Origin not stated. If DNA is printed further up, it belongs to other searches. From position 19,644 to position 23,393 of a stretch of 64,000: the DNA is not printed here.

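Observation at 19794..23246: Single-polypeptide 2Fe2S - GltD-like NAD(P)H module - 4Fe4S - [FeFe]-hydrogenase fusion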

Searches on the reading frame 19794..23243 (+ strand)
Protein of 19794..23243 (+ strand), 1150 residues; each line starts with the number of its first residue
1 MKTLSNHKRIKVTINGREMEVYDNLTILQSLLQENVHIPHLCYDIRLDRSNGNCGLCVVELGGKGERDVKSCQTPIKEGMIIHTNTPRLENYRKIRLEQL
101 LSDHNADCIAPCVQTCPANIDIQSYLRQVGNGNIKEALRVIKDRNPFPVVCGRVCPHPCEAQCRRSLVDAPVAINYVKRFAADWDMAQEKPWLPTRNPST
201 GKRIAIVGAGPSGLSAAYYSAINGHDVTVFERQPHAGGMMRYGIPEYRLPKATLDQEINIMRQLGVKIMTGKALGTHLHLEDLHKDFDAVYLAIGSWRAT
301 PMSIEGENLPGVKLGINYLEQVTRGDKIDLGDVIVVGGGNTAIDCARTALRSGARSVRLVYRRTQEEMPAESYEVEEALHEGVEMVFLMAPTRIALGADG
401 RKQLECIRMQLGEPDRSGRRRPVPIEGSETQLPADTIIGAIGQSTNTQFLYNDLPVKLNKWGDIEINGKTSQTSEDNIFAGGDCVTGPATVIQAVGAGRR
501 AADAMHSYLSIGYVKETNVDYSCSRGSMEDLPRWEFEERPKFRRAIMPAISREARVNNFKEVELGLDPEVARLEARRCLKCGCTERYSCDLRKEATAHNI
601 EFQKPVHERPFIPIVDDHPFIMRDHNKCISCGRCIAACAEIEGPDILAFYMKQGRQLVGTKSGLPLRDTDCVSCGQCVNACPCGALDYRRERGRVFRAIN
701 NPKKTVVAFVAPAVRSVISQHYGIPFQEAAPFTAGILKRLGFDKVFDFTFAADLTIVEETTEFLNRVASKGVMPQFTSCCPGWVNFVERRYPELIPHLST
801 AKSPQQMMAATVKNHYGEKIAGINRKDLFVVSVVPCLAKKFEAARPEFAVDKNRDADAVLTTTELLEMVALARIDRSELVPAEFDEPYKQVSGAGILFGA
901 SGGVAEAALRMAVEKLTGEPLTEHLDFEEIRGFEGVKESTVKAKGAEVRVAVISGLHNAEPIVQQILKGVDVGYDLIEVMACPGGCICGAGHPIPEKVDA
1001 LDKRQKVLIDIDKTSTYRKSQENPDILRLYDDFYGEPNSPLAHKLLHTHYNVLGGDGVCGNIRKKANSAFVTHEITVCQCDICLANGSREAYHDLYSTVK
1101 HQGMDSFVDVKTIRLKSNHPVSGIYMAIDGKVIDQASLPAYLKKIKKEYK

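Call 3: search_protein_families(library=pfam, proteins=[window:19794-23243:+], max_evalue=0.01)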
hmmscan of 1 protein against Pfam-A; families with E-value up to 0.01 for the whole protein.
window:19794-23243:+ (1150 aa): 29 families (the best 25 are shown)
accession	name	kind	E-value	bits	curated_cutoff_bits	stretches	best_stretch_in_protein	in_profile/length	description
PF02906.19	Fe_hyd_lg_C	-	2.7e-82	276.5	22.1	1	704-990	1-245/245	Iron only hydrogenase large subunit, C-terminal domain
PF07992.20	Pyr_redox_2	-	1.7e-33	116.8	26.1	1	203-498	2-291/291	Pyridine nucleotide-disulphide oxidoreductase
PF14691.11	Fer4_20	-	8.8e-23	80.7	25.8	1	108-189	27-112/113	Dihydroprymidine dehydrogenase domain II, 4Fe-4S cluster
PF02256.22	Fe_hyd_SSU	-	1.3e-20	73.6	24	1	999-1051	2-54/56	Iron hydrogenase small subunit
PF13510.11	Fer2_4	-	1.2e-16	61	22.8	1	8-86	2-81/82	2Fe-2S iron-sulfur cluster binding domain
PF13738.12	Pyr_redox_3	-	2e-11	44.1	30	1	290-482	128-305/305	Pyridine nucleotide-disulphide oxidoreductase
PF13450.12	NAD_binding_8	-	1.6e-10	41.6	21.9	1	206-242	1-37/68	NAD(P)-binding Rossmann-like domain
PF12831.13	FAD_oxidored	-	3.5e-10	40.2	27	1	204-241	2-39/416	FAD dependent oxidoreductase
PF12838.12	Fer4_7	-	1.2e-08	35.7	27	1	627-685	1-52/52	4Fe-4S dicluster domain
PF00070.33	Pyr_redox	-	1.7e-08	35.3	22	1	203-237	1-35/82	Pyridine nucleotide-disulphide oxidoreductase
PF01266.30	DAO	-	2.5e-08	34.3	27.9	1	203-238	1-37/353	FAD dependent oxidoreductase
PF01946.23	Thi4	-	1.3e-06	28.2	26.2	1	204-243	20-60/235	Thi4 family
PF13746.11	Fer4_18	-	2.2e-06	28.3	27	0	668-688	58-77/114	4Fe-4S dicluster domain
PF14697.11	Fer4_21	-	1.4e-05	25.5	35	1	624-683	4-53/59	4Fe-4S dicluster domain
PF13237.11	Fer4_10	-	1.4e-05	25.4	25.5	1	621-682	2-53/53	4Fe-4S dicluster domain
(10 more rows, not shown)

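Call 4: search_protein_families(library=ncbifam, proteins=[window:19794-23243:+], max_evalue=0.01)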
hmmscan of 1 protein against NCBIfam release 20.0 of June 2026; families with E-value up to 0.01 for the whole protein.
window:19794-23243:+ (1150 aa): 109 families (the best 25 are shown)
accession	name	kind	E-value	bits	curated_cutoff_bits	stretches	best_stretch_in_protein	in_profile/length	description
NF009454.0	PRK12814.1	equivalog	1.1e-201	671.6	916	1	8-641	2-631/657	putative NADPH-dependent glutamate synthase small subunit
NF040763.1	FeFe_hydrog_A6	exception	1.7e-186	621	765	2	576-1051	95-569/571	NADH-dependent [FeFe] hydrogenase, group A6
NF009410.0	PRK12771.1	subfamily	3.4e-153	511.2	516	1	101-585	39-516/566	NAD(P)-binding protein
NF040762.1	Hydr_FeFe_Clost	exception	1.1e-149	499.7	900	2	543-1051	58-572/572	ferredoxin hydrogenase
TIGR02512.1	FeFe_hydrog_A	subfamily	3e-129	431.2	405.95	1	621-994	2-374/375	[FeFe] hydrogenase, group A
NF009414.0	PRK12778.1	equivalog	5.6e-126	421.7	1103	2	107-510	333-750/752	bifunctional dihydroorotate dehydrogenase B NAD binding subunit/NADPH-dependent glutamate synthase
TIGR01316.1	gltA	equivalog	1.5e-109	366.8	471.75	2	108-509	34-449/449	NADPH-dependent glutamate synthase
TIGR03315.1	Se_ygfK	equivalog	5.1e-104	348.6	835.3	1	89-513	427-836/1012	putative selenate reductase subunit YgfK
NF010590.0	PRK13984.1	equivalog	4.1e-96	322.5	946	2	110-510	196-607/611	putative oxidoreductase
TIGR01318.1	gltD_gamma_fam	subfamily_domain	5.7e-96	321.9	482.95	1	102-510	39-466/467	glutamate synthase, small subunit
NF009413.0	PRK12775.1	equivalog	6.6e-93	312.2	1895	1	105-512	333-757/1006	putative trifunctional 2-polyprenylphenol hydroxylase/glutamate synthase subunit beta/ferritin domain-containing protein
NF009408.0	PRK12769.1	equivalog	1.9e-88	297.2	1003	1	112-513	236-655/659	formate-dependent uric acid utilization protein AegA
NF009409.0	PRK12770.1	subfamily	2.5e-80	270.2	343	1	196-512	13-353/360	putative glutamate synthase subunit beta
NF009451.0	PRK12809.1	equivalog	1.3e-77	261.6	1154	1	110-507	217-632/639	formate-dependent uric acid utilization protein YgfT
TIGR01317.1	GOGAT_sm_gam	subfamily_domain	3.6e-74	250.4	447.7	1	106-509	45-478/485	glutamate synthase small subunit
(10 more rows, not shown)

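Call 5: search_solved_structures(query=window:19794-23243:+, max_evalue=0.00001)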
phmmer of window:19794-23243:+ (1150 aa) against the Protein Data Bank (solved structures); distinct sequences matched with E-value up to 0.00001: 117 (the best 60 are shown).
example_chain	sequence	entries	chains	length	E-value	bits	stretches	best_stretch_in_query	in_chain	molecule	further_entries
9bov_A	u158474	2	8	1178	3.8e-189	634.2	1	9-713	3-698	Molybdopterin oxidoreductase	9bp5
8oh5_C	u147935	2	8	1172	2.5e-175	588.5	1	9-687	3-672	Formate dehydrogenase-O, major subunit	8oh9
9n5u_A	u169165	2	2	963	3.5e-171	574.7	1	9-688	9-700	NfnA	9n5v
8a6t_A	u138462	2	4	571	5.8e-142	477.9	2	583-1051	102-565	Electron bifurcating hydrogenase subunit HydA1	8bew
7q4v_A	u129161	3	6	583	4.5e-129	435.2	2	587-1051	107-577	Iron hydrogenase HydA1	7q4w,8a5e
9rj9_A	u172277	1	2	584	2.1e-117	396.6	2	579-1051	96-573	Iron hydrogenase 1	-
4xdd_A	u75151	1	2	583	9.6e-117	394.4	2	579-1051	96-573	Iron hydrogenase 1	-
4xdc_A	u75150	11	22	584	9.7e-117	394.4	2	579-1051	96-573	Iron hydrogenase 1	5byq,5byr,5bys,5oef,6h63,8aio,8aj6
1c4a_A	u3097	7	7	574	1.2e-116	394.1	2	579-1050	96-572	PROTEIN (FE-ONLY HYDROGENASE) | PROTEIN (PERIPLASMIC HYDROGENASE 1) | Iron hydrogenase 1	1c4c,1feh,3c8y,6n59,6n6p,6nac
8cjy_A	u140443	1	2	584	1.3e-116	394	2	579-1051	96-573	Iron hydrogenase 1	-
9rjo_A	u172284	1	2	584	1.9e-116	393.4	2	579-1051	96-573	Iron hydrogenase 1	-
6gm0_A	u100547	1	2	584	2.3e-116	393.2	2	579-1051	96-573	Iron hydrogenase 1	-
6gm8_A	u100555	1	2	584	2.3e-116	393.2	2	579-1051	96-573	Iron hydrogenase 1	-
6yf4_A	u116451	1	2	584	2.4e-116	393.1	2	579-1051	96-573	Iron hydrogenase 1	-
6gm2_A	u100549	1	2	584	2.4e-116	393.1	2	579-1051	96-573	Iron hydrogenase 1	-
6gm4_A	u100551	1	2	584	2.7e-116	392.9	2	579-1051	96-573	Iron hydrogenase 1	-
7qhf_A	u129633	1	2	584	6.4e-116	391.7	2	579-1051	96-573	Iron hydrogenase 1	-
6gm1_A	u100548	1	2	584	6.4e-116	391.7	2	579-1051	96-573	Iron hydrogenase 1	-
6gm3_A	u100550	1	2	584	7.1e-116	391.6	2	579-1051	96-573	Iron hydrogenase 1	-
5la3_A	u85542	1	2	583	7.1e-116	391.6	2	580-1051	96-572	Iron hydrogenase 1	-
9rjq_A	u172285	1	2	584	8.9e-116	391.2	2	579-1051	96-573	Iron hydrogenase 1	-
6gly_A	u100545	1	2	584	1.4e-115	390.6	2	579-1051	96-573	Iron hydrogenase 1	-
6glz_A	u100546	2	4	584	3.4e-115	389.3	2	579-1051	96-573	Iron hydrogenase 1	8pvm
7p5h_A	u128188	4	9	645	3.6e-97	329.6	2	583-1147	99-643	Fe-hydrogenase, subunit alpha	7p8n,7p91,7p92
7qv7_D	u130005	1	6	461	6.8e-86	292.3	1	694-1051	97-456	Hydrogen dependent carbon dioxide reductase subunit HydA2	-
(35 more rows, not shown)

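Call 8: find_homologous_proteins(query=window:19794-23243:+, max_evalue=1e-50)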
Query window:19794-23243:+ (1150 aa): 8000 proteins with E <= 1e-50 among 8000 candidates; the best 120 are listed.
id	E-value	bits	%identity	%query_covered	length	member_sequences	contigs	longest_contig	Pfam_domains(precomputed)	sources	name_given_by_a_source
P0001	0.0e+0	2684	100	100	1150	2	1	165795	PF14697.12,PF13450.13,PF02256.23,PF07992.21,PF00070.34,PF13746.12,PF12838.13,PF12831.14,PF01946.24,PF01266.31,PF13510.12,PF02906.20,PF01593.31,PF14691.12,PF13738.13,PF13237.12,PF13187.12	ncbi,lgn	-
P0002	0.0e+0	2507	91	100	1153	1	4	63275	PF14697.12,PF13450.13,PF02256.23,PF07992.21,PF00070.34,PF13746.12,PF12838.13,PF12831.14,PF01946.24,PF01266.31,PF13510.12,PF02906.20,PF14691.12,PF13738.13,PF13187.12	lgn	-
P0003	0.0e+0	2240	82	100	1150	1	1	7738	PF14697.12,PF13450.13,PF02256.23,PF07992.21,PF00070.34,PF13746.12,PF12838.13,PF12831.14,PF01946.24,PF01266.31,PF13510.12,PF02906.20,PF14691.12,PF13738.13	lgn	-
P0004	0.0e+0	2239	83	100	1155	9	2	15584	PF13450.13,PF02256.23,PF07992.21,PF00070.34,PF13746.12,PF12838.13,PF12831.14,PF01946.24,PF01266.31,PF13510.12,PF02906.20,PF14691.12,PF13738.13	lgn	-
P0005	0.0e+0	2233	82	100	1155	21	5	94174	PF13450.13,PF02256.23,PF07992.21,PF00070.34,PF13746.12,PF12838.13,PF12831.14,PF01946.24,PF01266.31,PF13510.12,PF02906.20,PF14691.12,PF13738.13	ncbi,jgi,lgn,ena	-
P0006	0.0e+0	2229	81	100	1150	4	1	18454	PF13450.13,PF02256.23,PF07992.21,PF00070.34,PF13746.12,PF12838.13,PF12831.14,PF01946.24,PF01266.31,PF13510.12,PF02906.20,PF14691.12,PF13738.13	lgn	-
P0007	0.0e+0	2189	81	100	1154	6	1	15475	PF13450.13,PF02256.23,PF07992.21,PF00070.34,PF12838.13,PF12831.14,PF01946.24,PF01266.31,PF13510.12,PF02906.20,PF14691.12,PF00890.31,PF13738.13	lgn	-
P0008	0.0e+0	2183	80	100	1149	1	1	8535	PF13450.13,PF02256.23,PF07992.21,PF00070.34,PF03486.21,PF13746.12,PF12838.13,PF12831.14,PF01266.31,PF13510.12,PF02906.20,PF14691.12,PF13738.13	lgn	-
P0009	0.0e+0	2173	80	100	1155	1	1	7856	PF13450.13,PF02256.23,PF07992.21,PF00070.34,PF13746.12,PF12838.13,PF12831.14,PF01946.24,PF01266.31,PF13510.12,PF02906.20,PF14691.12,PF13738.13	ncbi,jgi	jgi:formate dehydrogenase major subunit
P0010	0.0e+0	2151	79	100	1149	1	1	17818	PF14697.12,PF13450.13,PF00111.33,PF02256.23,PF07992.21,PF00070.34,PF13746.12,PF12838.13,PF12831.14,PF01946.24,PF01266.31,PF13510.12,PF02906.20,PF14691.12,PF13738.13,PF13187.12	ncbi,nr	ncbi:MAG: NAD(P)-binding protein [Clostridia bacterium]|nr:NAD(P)-binding protein [Clostridia bacter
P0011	0.0e+0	2150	78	100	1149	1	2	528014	PF13450.13,PF02256.23,PF07992.21,PF00070.34,PF12838.13,PF12831.14,PF01266.31,PF13510.12,PF02906.20,PF14691.12,PF13738.13,PF13187.12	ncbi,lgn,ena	-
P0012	0.0e+0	2136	77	100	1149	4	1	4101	PF14697.12,PF13450.13,PF00111.33,PF02256.23,PF07992.21,PF00070.34,PF12838.13,PF12831.14,PF01946.24,PF01266.31,PF13510.12,PF02906.20,PF14691.12,PF13738.13,PF13187.12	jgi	jgi:formate dehydrogenase major subunit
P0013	0.0e+0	2136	78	100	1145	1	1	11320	PF13450.13,PF02256.23,PF07992.21,PF00070.34,PF03486.21,PF12838.13,PF12831.14,PF01946.24,PF01266.31,PF13510.12,PF02906.20,PF14691.12,PF13738.13,PF13187.12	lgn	-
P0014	0.0e+0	2129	78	100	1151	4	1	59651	PF13450.13,PF02256.23,PF07992.21,PF00070.34,PF03486.21,PF12838.13,PF12831.14,PF01946.24,PF01266.31,PF13510.12,PF02906.20,PF14691.12,PF13738.13,PF13187.12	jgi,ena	-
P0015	0.0e+0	2127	78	100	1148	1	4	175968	PF13450.13,PF02256.23,PF07992.21,PF00070.34,PF13746.12,PF12838.13,PF12831.14,PF01946.24,PF01266.31,PF13510.12,PF02906.20,PF14691.12,PF13738.13,PF13187.12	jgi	-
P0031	0.0e+0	2098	77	99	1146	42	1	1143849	PF13450.13,PF00111.33,PF02256.23,PF07992.21,PF00070.34,PF03486.21,PF13746.12,PF12838.13,PF12831.14,PF01946.24,PF01266.31,PF13510.12,PF02906.20,PF01593.31,PF14691.12,PF13738.13,PF13187.12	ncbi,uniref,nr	ncbi:NAD(P)-binding protein [Clostridium thermosuccinogenes]|uniref:NAD(P)-binding protein n=1 Tax=C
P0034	0.0e+0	2094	77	100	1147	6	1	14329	PF14697.12,PF13450.13,PF02256.23,PF07992.21,PF12837.13,PF00070.34,PF03486.21,PF12838.13,PF22117.3,PF12831.14,PF01946.24,PF01266.31,PF13510.12,PF02906.20,PF14691.12,PF00037.33,PF13738.13,PF13237.12,PF13187.12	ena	-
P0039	0.0e+0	2087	76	100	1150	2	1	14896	PF13450.13,PF02256.23,PF07992.21,PF00070.34,PF12838.13,PF22117.3,PF12831.14,PF01946.24,PF01266.31,PF13510.12,PF02906.20,PF14691.12,PF13738.13,PF13237.12,PF13187.12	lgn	-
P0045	0.0e+0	2079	77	100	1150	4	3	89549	PF13450.13,PF02256.23,PF07992.21,PF00070.34,PF03486.21,PF13746.12,PF12838.13,PF12831.14,PF01946.24,PF01266.31,PF13510.12,PF02906.20,PF14691.12,PF13738.13,PF13237.12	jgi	jgi:formate dehydrogenase major subunit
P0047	0.0e+0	2078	76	100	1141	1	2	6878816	PF13450.13,PF00111.33,PF02256.23,PF07992.21,PF00070.34,PF12838.13,PF12831.14,PF01946.24,PF01266.31,PF13510.12,PF02906.20,PF14691.12,PF13738.13,PF13187.12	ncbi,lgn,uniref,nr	ncbi:NAD(P)-binding protein [Pseudobacteroides cellulosolvens]|uniref:Hydrogenase, Fe-only n=1 Tax=P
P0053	0.0e+0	2075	76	100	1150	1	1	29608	PF13450.13,PF02256.23,PF07992.21,PF00070.34,PF12838.13,PF12831.14,PF01946.24,PF01266.31,PF13510.12,PF02906.20,PF14691.12,PF13738.13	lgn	-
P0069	0.0e+0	2066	76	99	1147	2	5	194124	PF14697.12,PF13450.13,PF02256.23,PF07992.21,PF00070.34,PF13746.12,PF12838.13,PF12831.14,PF01946.24,PF01266.31,PF13510.12,PF02906.20,PF14691.12,PF13738.13,PF13187.12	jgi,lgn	jgi:formate dehydrogenase major subunit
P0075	0.0e+0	2060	75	100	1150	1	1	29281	PF14697.12,PF13450.13,PF02256.23,PF07992.21,PF00070.34,PF13746.12,PF12838.13,PF12831.14,PF01946.24,PF01266.31,PF13510.12,PF02906.20,PF14691.12,PF00037.33,PF13738.13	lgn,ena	-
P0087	0.0e+0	2043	75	100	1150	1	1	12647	PF13450.13,PF00111.33,PF02256.23,PF07992.21,PF00070.34,PF12838.13,PF12831.14,PF01266.31,PF13510.12,PF02906.20,PF01593.31,PF14691.12,PF13738.13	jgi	jgi:formate dehydrogenase major subunit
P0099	0.0e+0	2031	75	100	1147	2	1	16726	PF13450.13,PF00111.33,PF02256.23,PF07992.21,PF00070.34,PF03486.21,PF12838.13,PF12831.14,PF01946.24,PF01266.31,PF13510.12,PF02906.20,PF14691.12,PF13738.13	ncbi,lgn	-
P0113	0.0e+0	2002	75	100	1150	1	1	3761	PF13450.13,PF00111.33,PF02256.23,PF07992.21,PF00070.34,PF12838.13,PF12831.14,PF01946.24,PF01266.31,PF13510.12,PF02906.20,PF14691.12,PF13738.13,PF13187.12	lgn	-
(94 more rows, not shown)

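Call 20: find_encoding_contigs(protein=window:19794-23243:+, flank=10000, max_places=4)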
Protein window:19794-23243:+ (1150 aa): 1 contig read that carries it; 1 place shown.
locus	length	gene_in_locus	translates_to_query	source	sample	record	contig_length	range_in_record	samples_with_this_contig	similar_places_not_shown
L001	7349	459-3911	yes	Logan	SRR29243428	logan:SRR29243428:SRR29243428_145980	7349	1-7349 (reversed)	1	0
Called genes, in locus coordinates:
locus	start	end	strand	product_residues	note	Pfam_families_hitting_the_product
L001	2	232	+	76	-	?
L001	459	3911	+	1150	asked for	PF13510:Fer2_4, PF14691:Fer4_20, PF01266:DAO (weak), PF07992:Pyr_redox_2, PF13450:NAD_binding_8, PF12838:Fer4_7, PF02906:Fe_hyd_lg_C, PF02256:Fe_hyd_SSU, +9 more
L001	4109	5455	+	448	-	PF01594:AI-2E_transport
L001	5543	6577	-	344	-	PF10974:DUF2804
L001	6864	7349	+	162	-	?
